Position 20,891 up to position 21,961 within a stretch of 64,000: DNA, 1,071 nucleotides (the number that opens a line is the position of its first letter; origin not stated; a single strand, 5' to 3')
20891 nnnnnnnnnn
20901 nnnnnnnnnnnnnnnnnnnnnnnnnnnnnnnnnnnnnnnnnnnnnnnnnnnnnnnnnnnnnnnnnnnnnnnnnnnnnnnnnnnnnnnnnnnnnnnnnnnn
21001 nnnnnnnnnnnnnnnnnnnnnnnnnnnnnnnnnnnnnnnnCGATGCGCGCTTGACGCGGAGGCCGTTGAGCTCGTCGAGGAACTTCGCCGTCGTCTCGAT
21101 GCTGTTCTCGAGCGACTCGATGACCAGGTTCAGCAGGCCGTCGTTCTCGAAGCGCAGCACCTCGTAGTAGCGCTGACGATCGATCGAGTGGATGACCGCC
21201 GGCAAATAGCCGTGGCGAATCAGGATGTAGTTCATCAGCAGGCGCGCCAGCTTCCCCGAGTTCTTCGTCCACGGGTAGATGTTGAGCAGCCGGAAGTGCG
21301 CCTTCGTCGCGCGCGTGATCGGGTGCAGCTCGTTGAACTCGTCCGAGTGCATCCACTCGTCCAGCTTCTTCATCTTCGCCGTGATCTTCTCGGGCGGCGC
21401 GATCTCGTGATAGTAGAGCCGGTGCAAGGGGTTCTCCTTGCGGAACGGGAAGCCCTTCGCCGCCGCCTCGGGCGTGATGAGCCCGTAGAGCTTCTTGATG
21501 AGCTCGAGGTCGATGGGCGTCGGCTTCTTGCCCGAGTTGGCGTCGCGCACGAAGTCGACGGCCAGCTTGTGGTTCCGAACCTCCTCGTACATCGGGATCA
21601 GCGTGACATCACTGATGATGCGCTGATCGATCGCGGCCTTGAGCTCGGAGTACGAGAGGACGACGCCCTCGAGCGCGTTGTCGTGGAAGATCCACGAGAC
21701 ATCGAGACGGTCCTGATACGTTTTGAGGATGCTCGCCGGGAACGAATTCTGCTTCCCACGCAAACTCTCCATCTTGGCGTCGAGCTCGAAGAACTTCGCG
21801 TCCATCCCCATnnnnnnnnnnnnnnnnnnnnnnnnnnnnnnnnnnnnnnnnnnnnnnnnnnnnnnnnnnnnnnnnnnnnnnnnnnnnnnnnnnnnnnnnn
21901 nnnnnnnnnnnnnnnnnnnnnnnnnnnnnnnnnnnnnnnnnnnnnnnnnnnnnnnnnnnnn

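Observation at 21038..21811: Fic-fold protein with a catalytically degenerate core motif, divergent from the dcw promoter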

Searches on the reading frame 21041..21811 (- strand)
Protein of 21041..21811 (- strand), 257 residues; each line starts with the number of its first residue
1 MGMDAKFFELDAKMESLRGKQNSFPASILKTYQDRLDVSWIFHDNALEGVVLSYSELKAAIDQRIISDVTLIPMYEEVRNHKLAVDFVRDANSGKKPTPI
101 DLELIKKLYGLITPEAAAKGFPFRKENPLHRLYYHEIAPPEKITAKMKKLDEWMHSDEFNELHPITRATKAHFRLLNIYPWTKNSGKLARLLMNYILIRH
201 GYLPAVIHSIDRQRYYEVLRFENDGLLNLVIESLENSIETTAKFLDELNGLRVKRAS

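Call 3: search_protein_families(library=pfam, proteins=[window:21041-21811:-], max_evalue=10)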
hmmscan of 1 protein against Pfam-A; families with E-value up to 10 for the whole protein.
window:21041-21811:- (257 aa): 2 families
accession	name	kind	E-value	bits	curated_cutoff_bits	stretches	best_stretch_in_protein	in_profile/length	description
PF02661.23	Fic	-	3.7e-12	47.4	24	1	100-197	2-93/93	Fic/DOC family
PF01679.22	Pmp3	-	0.17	12.4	22.9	1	189-210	24-45/49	Proteolipid membrane potential modulator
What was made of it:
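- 21038..21811 (-): Coding sequence of the Fic-fold protein. It is 257 aa from the ATG at 21811; the likelier start is the ATG at 21805, giving 255 aa. Pfam Fic at 47.4 bits (call 3).
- On Fic/Fido fold superfamily (Pfam PF02661): E 3.7e-12 and 47.4 bits against a gathering cutoff of 24, residues 100-197 covering profile positions 2-93 of 93 (call 3).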

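Call 4: search_protein_families(library=ncbifam, proteins=[window:21041-21811:-], max_evalue=10)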
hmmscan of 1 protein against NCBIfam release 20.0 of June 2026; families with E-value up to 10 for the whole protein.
window:21041-21811:- (257 aa): 3 families
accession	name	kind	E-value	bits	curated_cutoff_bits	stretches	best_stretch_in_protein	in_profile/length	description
NF041381.1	XopAC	subfamily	7e-09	34.9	450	1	98-210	302-424/451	XopAC/AvrAC family type III secretion system effector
NF046030.1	ProtAdlyltaseSoFic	equivalog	0.0037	16.3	550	1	141-210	157-224/361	protein adenylyltransferase Fic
TIGR02613.1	mob_myst_B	hypoth_equivalog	0.043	13.7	124.4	1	151-202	98-146/186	mobile mystery protein B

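Call 5: search_solved_structures(query=window:21041-21811:-, max_evalue=10, show_alignments=3)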
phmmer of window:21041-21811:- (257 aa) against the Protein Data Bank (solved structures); distinct sequences matched with E-value up to 10: 24.
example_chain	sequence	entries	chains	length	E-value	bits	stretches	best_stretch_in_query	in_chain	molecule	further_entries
6i7h_A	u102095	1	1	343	5.2e-22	81.8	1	11-242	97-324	Adenosine monophosphate-protein transferase FICD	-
6i7i_A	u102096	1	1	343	5.2e-22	81.8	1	11-242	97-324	Adenosine monophosphate-protein transferase FICD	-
6i7g_A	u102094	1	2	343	8.2e-22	81.2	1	11-242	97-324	Adenosine monophosphate-protein transferase FICD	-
4u04_A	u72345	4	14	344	8.3e-22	81.2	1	11-242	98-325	Adenosine monophosphate-protein transferase FICD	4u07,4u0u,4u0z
6i7j_A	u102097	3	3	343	4.7e-21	78.7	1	11-242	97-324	Adenosine monophosphate-protein transferase FICD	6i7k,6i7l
9yz5_A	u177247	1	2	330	7.3e-21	78.1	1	11-242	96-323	Protein adenylyltransferase FICD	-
4u0s_A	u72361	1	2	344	7.6e-21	78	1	11-242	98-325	Adenosine monophosphate-protein transferase FICD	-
7b7z_A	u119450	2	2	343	1.7e-20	76.9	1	11-242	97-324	Protein adenylyltransferase FICD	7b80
6zmd_B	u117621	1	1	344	1.1e-19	74.2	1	11-242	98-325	Protein adenylyltransferase FICD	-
3cuc_A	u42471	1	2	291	2.2e-17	66.7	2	137-220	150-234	Protein of unknown function with a Fic domain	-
5jj6_A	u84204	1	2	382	1.4e-16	64.1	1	34-231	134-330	Adenosine monophosphate-protein transferase FICD homolog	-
5jj7_A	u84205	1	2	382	1.3e-15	60.9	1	35-231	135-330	Adenosine monophosphate-protein transferase FICD homolog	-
4x2e_A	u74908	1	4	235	0.00013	24.8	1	35-216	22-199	Fic family protein putative filamentation induced by cAMP protein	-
7cb8_A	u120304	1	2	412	0.0003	23.7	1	132-242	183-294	Fic-domain containing protein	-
3n3u_A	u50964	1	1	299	0.00053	22.9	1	82-205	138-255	Adenosine monophosphate-protein transferase ibpA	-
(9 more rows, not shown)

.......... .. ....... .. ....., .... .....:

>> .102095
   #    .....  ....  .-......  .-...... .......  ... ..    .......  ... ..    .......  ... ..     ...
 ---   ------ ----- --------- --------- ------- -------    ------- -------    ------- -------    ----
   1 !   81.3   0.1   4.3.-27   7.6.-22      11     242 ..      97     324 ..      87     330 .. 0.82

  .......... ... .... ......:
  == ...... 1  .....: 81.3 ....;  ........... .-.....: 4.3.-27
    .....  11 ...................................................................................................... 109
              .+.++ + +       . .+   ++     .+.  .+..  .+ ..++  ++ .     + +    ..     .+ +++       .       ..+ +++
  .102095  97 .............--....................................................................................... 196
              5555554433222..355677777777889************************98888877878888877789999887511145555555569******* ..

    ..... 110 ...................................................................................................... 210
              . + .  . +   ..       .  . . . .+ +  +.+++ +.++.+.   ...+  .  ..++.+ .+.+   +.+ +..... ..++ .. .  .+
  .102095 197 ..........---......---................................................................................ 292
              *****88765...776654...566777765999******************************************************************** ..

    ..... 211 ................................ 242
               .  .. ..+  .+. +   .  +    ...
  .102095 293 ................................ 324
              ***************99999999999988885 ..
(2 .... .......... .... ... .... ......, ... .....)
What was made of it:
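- Checked: Pfam Fic PF02661 matches residues 100-197 with E 3.7e-12 and 47.4 bits against a cutoff of 24 (call 3). phmmer against PDB gives human FICD at 5e-22 and places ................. on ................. and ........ on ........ (call 5).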

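Call 6: find_homologous_proteins(query=window:21041-21811:-, max_evalue=0.001)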
Query window:21041-21811:- (257 aa): 1244 proteins with E <= 0.001 among 1807 candidates; the best 120 are listed.
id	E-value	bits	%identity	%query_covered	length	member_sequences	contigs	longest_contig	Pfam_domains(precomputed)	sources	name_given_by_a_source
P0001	2.3e-166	569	100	99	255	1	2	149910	PF02661.24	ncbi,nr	ncbi:MAG TPA: Fic family protein [Polyangia bacterium]|nr:Fic family protein [Polyangia bacterium]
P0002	2.4e-157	540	93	100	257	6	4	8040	PF02661.24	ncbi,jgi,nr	ncbi:MAG: putative Fic family protein [Myxococcales bacterium]|jgi:Fic family protein|nr:putative Fi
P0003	6.1e-153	525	90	100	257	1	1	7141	PF02661.24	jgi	jgi:Fic family protein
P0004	3.9e-152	523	90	100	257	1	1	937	PF02661.24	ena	-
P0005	7.9e-152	522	89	100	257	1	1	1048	PF02661.24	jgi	jgi:Fic family protein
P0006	1.6e-151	521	89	100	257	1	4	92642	PF02661.24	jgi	jgi:Fic family protein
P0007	1.9e-151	521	89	100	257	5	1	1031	PF02661.24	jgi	jgi:Fic family protein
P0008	2.2e-150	517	90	100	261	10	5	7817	PF02661.24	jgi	jgi:Fic family protein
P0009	2.5e-150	517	88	100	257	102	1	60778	PF02661.24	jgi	jgi:Fic family protein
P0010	5.1e-150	516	91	99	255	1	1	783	PF02661.24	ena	-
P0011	1.8e-149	514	88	100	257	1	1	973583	PF02661.24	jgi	jgi:Fic family protein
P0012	2.9e-149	513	89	100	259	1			PF02661.24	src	-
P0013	3.0e-149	513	89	100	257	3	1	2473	PF02661.24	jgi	jgi:Fic family protein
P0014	3.6e-149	513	88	100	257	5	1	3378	PF02661.24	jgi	jgi:Fic family protein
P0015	5.0e-149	513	89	99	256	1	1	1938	PF02661.24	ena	-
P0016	2.8e-148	510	89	99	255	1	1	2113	PF02661.24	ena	-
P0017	1.6e-147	508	87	99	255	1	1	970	PF02661.24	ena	-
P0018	2.3e-147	507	87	100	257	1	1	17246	PF02661.24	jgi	jgi:Fic family protein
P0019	4.1e-146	503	86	100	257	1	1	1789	PF02661.24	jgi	jgi:Fic family protein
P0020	4.1e-146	503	87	100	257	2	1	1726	PF02661.24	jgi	jgi:Fic family protein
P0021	4.1e-146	503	87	100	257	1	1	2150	PF02661.24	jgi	jgi:Fic family protein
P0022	1.4e-145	501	86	100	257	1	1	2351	PF02661.24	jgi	jgi:Fic family protein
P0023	1.4e-145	501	85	100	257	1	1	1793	PF02661.24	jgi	jgi:Fic family protein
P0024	1.4e-145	501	86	100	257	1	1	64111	PF02661.24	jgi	jgi:Fic family protein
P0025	1.8e-145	501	86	100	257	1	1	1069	PF02661.24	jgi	jgi:Fic family protein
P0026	2.2e-145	501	86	100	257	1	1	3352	PF02661.24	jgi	jgi:Fic family protein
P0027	2.8e-145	500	86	100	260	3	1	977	PF02661.24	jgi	jgi:Fic family protein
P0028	2.8e-145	500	86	100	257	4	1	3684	PF02661.24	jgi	jgi:Fic family protein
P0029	3.5e-145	500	86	100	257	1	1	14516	PF02661.24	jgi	jgi:Fic family protein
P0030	6.7e-145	499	86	100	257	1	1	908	PF02661.24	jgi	jgi:Fic family protein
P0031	9.4e-145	499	85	100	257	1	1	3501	PF02661.24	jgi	jgi:Fic family protein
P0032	1.2e-144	498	85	100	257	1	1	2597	PF02661.24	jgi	jgi:Fic family protein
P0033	1.3e-144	498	85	100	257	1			PF02661.24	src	-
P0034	1.5e-144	498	86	100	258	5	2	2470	PF02661.24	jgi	jgi:Fic family protein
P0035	2.0e-144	498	85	100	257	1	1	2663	PF02661.24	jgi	jgi:Fic family protein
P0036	3.1e-144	497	84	100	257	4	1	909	PF02661.24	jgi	jgi:Fic family protein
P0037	3.8e-144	497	85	100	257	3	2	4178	PF02661.24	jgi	jgi:Fic family protein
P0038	4.6e-144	496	86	99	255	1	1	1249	PF02661.24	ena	-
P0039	5.9e-144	496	86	99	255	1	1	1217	PF02661.24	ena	-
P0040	6.6e-144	496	85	99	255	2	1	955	PF02661.24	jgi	-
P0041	6.7e-144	496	85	99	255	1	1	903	PF02661.24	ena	-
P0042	5.9e-143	493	84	99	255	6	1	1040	PF02661.24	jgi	jgi:Fic family protein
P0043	8.4e-143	492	85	99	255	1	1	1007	PF02661.24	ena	-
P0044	1.0e-142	492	85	99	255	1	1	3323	PF02661.24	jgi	-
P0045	1.2e-142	492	85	99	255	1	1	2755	PF02661.24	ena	-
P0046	1.2e-142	492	84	99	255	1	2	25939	PF02661.24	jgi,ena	jgi:Fic family protein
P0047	2.3e-142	491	83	100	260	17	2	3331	PF02661.24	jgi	-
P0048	6.3e-142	489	85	99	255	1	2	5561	PF02661.24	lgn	-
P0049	7.2e-142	489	83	100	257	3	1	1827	PF02661.24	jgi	jgi:Fic family protein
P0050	8.3e-142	489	84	100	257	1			PF02661.24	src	-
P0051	8.8e-142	489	85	99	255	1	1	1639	PF02661.24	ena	-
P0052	1.2e-141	488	82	100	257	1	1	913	PF02661.24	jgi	jgi:Fic family protein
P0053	2.3e-141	488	84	99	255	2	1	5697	PF02661.24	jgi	jgi:Fic family protein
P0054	2.6e-141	487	83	99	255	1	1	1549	PF02661.24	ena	-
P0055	3.2e-141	487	83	99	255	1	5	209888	PF02661.24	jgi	jgi:Fic family protein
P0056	3.2e-141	487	84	100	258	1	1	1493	PF02661.24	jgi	-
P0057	3.6e-141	487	84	99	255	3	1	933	PF02661.24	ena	-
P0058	4.9e-141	487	83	99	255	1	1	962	PF02661.24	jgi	jgi:Fic family protein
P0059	8.9e-141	486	83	99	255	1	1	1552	PF02661.24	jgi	jgi:Fic family protein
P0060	1.6e-140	485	84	99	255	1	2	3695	PF02661.24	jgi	jgi:Fic family protein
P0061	1.9e-140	485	82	100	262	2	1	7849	PF02661.24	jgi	jgi:Fic family protein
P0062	2.2e-140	484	83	99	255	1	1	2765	PF02661.24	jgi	jgi:Fic family protein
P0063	3.0e-140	484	84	99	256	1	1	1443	PF02661.24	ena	-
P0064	3.1e-140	484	81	100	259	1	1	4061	PF02661.24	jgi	jgi:Fic family protein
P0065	3.6e-140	484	83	99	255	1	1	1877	PF02661.24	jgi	-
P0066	4.3e-140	483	82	99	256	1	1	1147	PF02661.24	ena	-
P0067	4.8e-140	483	84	99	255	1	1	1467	PF02661.24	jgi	-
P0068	5.1e-140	483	83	99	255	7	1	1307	PF02661.24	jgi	jgi:Fic family protein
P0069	5.6e-140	483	82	99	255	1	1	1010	PF02661.24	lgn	-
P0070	7.3e-140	483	83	99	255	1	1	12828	PF02661.24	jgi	jgi:Fic family protein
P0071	7.5e-140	483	83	99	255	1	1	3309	PF02661.24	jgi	jgi:Fic family protein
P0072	8.8e-140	482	83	99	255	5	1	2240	PF02661.24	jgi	-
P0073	9.0e-140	482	83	99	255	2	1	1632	PF02661.24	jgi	jgi:Fic family protein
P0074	9.1e-140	482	82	99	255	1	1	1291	PF02661.24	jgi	-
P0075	1.0e-139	482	82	100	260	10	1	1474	PF02661.24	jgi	-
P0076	1.1e-139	482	83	99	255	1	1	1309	PF02661.24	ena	-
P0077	2.1e-139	481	83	99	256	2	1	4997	PF02661.24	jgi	-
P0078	2.5e-139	481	81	100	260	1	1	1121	PF02661.24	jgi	jgi:Fic family protein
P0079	4.0e-139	480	82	99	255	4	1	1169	PF02661.24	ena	-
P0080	4.5e-139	480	83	99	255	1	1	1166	PF02661.24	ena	-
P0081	4.6e-139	480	82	100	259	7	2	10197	PF02661.24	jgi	jgi:Fic family protein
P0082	5.0e-139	480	82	99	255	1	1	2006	PF02661.24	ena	-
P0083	5.1e-139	480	81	100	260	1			PF02661.24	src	-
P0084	5.2e-139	480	83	100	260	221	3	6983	PF02661.24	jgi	jgi:Fic family protein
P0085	5.7e-139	480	84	99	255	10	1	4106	PF02661.24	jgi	jgi:Fic family protein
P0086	6.4e-139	480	83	100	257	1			PF02661.24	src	-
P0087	7.2e-139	479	81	99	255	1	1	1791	PF02661.24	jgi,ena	-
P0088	9.8e-139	479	82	99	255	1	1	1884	PF02661.24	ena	-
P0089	1.2e-138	479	81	99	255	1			PF02661.24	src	-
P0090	1.9e-138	478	82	99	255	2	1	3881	PF02661.24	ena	-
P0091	2.7e-138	478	81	99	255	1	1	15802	PF02661.24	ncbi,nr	ncbi:MAG TPA: Fic family protein [Polyangia bacterium]|nr:Fic family protein [Polyangia bacterium]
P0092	2.9e-138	477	81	99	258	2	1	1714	PF02661.24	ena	-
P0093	4.4e-138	477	81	100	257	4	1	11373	PF02661.24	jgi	jgi:Fic family protein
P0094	4.7e-138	477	82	99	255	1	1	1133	PF02661.24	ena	-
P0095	7.4e-138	476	80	100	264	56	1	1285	PF02661.24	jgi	jgi:Fic family protein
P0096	2.1e-137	475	81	99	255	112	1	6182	PF02661.24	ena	-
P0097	3.1e-137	474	82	99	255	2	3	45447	PF02661.24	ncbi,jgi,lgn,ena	-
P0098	5.5e-137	473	81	100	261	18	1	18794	PF02661.24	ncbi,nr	ncbi:MAG TPA: Fic family protein [Polyangia bacterium]|nr:Fic family protein [Polyangia bacterium]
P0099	5.8e-136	470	80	99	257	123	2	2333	PF02661.24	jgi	jgi:Fic family protein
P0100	6.1e-136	470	80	99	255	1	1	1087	PF02661.24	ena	-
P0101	8.8e-136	469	81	99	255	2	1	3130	PF02661.24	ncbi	-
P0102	1.0e-135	469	80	99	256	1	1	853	PF02661.24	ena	-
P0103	1.4e-135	469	80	99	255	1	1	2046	PF02661.24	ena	-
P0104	1.8e-135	468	80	99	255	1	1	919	PF02661.24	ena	-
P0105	3.0e-135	468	80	99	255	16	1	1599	PF02661.24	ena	-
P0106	1.4e-134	465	79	99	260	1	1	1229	PF02661.24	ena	-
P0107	5.4e-134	463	80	100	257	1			PF02661.24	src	-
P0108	5.6e-134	463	79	99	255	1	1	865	PF02661.24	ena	-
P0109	6.4e-133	460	79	100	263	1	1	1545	PF02661.24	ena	-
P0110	1.1e-132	459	79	100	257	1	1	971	PF02661.24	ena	-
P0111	1.4e-132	459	79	99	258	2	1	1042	PF02661.24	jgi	jgi:Fic family protein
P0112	2.5e-132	458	78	100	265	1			PF02661.24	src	-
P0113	4.9e-132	457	79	99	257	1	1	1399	PF02661.24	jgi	-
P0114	6.8e-132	457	86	91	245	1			PF02661.24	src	-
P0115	1.1e-131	456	78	99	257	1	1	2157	PF02661.24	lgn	-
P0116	1.2e-130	453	80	99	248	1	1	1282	PF02661.24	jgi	-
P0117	1.2e-130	452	79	99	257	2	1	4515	PF02661.24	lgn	-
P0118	1.5e-130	452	78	99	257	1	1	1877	PF02661.24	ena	-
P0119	1.5e-130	452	76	100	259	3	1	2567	PF02661.24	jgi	jgi:Fic family protein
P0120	1.2e-129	449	75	100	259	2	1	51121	PF02661.24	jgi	jgi:Fic family protein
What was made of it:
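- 21038..21811 (-): A 100% identical 255-aa database protein, P0001 (call 6).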

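Call 10: find_encoding_contigs(protein=P0001, flank=10000, max_places=4)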
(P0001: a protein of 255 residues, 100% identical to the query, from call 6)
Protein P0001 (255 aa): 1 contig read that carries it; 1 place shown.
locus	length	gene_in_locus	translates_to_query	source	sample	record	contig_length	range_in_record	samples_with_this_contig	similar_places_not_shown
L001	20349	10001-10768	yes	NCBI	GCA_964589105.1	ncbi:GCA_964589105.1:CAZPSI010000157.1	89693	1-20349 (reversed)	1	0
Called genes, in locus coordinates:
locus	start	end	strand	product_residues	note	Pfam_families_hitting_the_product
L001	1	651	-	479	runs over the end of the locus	PF01098:FTSW_RODA_SPOVE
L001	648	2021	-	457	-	PF21799:MurD-like_N, PF08245:Mur_ligase_M, PF02875:Mur_ligase_C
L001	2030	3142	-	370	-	PF00953:Glycos_transf_4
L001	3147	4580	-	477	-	PF01225:Mur_ligase (weak), PF08245:Mur_ligase_M, PF02875:Mur_ligase_C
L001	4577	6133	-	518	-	PF01225:Mur_ligase (weak), PF08245:Mur_ligase_M, PF02875:Mur_ligase_C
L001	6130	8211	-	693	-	PF03717:PBP_dimer, PF00905:Transpeptidase, PF03793:PASTA (weak)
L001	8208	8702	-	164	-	-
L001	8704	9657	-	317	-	PF01795:Methyltransf_5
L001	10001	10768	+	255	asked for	PF02661:Fic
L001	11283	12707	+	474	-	PF00206:Lyase_1, PF14698:ASL_C2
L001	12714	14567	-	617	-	PF07719:TPR_2 (faint), PF13432:TPR_16 (faint), PF08308:PEGA (faint), PF13620:CarboxypepD_reg (faint)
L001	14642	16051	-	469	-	PF00069:Pkinase, PF07714:PK_Tyr_Ser-Thr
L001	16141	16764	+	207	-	PF00702:Hydrolase, PF12710:HAD (weak), PF13419:HAD_2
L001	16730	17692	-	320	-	PF09243:Rsm22, PF13489:Methyltransf_23 (weak), PF08242:Methyltransf_12 (faint)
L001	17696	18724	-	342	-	PF02163:Peptidase_M50, PF13180:PDZ_2 (weak), PF17820:PDZ_6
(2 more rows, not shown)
